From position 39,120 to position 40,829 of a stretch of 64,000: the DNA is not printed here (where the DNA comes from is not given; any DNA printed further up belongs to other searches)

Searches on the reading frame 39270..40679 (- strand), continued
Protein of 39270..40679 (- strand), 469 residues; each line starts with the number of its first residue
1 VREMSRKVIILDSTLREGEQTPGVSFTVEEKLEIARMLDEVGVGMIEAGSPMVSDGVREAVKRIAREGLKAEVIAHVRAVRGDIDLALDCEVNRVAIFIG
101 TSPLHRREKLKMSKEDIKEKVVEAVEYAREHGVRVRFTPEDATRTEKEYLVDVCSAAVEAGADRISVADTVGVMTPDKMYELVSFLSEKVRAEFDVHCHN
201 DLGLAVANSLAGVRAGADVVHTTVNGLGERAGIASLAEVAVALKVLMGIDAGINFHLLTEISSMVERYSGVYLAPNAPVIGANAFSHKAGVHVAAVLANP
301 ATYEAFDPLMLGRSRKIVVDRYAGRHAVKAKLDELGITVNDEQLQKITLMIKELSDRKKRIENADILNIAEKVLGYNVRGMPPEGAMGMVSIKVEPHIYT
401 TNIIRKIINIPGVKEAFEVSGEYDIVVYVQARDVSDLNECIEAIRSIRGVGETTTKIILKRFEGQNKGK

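Call 33: find_encoding_contigs(protein=P0122, flank=3000, max_places=6)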
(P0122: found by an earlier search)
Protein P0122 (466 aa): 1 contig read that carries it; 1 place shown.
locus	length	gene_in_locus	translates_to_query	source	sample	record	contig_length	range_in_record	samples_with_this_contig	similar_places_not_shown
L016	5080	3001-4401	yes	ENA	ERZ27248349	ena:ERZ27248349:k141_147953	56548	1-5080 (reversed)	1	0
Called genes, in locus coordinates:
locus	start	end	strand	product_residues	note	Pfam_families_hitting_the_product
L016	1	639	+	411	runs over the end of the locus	PF02749:QRPTase_N, PF01729:QRPTase_C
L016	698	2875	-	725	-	PF04851:ResIII, PF00270:DEAD, PF22527:DEXQc_Suv3, PF00271:Helicase_C, PF21280:Helicase_dom4_arc, PF14520:HHH_5 (weak)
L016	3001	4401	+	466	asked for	PF00682:HMGL-like, PF22617:HCS_D2, PF01037:AsnC_trans_reg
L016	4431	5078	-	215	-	?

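Call 34: find_encoding_contigs(protein=P0123, flank=3000, max_places=6)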
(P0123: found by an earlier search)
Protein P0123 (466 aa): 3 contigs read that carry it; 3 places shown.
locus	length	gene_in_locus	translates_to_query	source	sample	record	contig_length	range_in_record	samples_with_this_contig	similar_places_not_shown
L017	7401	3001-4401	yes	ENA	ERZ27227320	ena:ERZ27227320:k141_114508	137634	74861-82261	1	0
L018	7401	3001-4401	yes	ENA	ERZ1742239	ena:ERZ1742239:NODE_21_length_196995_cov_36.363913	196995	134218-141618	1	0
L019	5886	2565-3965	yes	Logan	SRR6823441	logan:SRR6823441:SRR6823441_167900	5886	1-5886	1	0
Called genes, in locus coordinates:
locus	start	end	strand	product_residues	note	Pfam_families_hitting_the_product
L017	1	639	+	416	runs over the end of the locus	PF02749:QRPTase_N, PF01729:QRPTase_C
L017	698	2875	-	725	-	PF04851:ResIII, PF00270:DEAD, PF22527:DEXQc_Suv3, PF00271:Helicase_C, PF21280:Helicase_dom4_arc, PF14520:HHH_5 (weak)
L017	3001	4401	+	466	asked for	PF00682:HMGL-like, PF22617:HCS_D2, PF01037:AsnC_trans_reg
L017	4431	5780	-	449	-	PF05625:PAXNEB (faint), PF06745:ATPase (faint), PF02830:V4R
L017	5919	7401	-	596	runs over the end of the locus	PF02874:ATP-synt_ab_N, PF16886:ATP-synt_ab_Xtn, PF00006:ATP-synt_ab, PF22919:ATP-synt_VA_C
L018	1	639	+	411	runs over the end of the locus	PF02749:QRPTase_N, PF01729:QRPTase_C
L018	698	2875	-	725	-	PF04851:ResIII, PF00270:DEAD, PF22527:DEXQc_Suv3, PF00271:Helicase_C, PF21280:Helicase_dom4_arc, PF14520:HHH_5 (weak)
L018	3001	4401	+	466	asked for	PF00682:HMGL-like, PF22617:HCS_D2, PF01037:AsnC_trans_reg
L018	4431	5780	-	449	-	PF05625:PAXNEB (faint), PF06745:ATPase (faint), PF02830:V4R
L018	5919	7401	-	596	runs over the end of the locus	PF02874:ATP-synt_ab_N, PF16886:ATP-synt_ab_Xtn, PF00006:ATP-synt_ab, PF22919:ATP-synt_VA_C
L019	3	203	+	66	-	?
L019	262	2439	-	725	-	PF04851:ResIII, PF00270:DEAD, PF22527:DEXQc_Suv3, PF00271:Helicase_C, PF21280:Helicase_dom4_arc, PF14520:HHH_5 (weak)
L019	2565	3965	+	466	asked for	PF00682:HMGL-like, PF22617:HCS_D2, PF01037:AsnC_trans_reg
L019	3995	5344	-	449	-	PF05625:PAXNEB (faint), PF06745:ATPase (faint), PF02830:V4R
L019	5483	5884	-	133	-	?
